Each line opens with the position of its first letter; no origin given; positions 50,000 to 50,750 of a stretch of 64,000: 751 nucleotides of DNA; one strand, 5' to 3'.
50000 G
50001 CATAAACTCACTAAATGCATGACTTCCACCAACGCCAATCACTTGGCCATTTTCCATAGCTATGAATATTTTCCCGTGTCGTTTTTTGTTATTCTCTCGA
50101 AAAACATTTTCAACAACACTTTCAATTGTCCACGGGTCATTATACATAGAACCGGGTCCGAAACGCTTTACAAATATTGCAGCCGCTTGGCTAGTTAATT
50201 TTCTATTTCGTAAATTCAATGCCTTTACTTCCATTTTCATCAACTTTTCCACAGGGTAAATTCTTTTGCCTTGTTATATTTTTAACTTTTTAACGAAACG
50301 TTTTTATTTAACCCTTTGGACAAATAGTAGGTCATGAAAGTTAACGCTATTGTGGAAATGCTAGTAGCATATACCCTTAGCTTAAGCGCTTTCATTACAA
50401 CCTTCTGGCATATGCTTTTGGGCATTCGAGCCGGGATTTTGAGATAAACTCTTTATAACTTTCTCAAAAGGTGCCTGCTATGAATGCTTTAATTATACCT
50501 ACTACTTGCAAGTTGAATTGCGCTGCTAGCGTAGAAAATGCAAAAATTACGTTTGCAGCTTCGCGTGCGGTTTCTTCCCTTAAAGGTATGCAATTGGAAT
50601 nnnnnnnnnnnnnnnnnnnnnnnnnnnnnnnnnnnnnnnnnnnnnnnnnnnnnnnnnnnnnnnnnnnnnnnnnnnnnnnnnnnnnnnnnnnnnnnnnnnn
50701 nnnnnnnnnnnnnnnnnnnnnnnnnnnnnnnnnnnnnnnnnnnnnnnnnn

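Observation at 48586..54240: Divergent operons of acyltransferase, M20 deacylases, DUF1611/BioD-like ATPase and an unknown 543-aa protein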

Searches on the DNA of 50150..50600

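Call 84: search_rna_families(source=window, start=50150, end=50600, threshold=evalue, max_evalue=10)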
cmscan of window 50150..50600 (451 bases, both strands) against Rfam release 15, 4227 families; matches with E-value up to 10: 1.
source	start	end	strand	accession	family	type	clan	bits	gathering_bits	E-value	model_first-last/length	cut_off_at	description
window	50245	50375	+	RF04318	idnO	Cis-reg;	-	16.5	100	5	1-206/206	no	idnO ncRNA motif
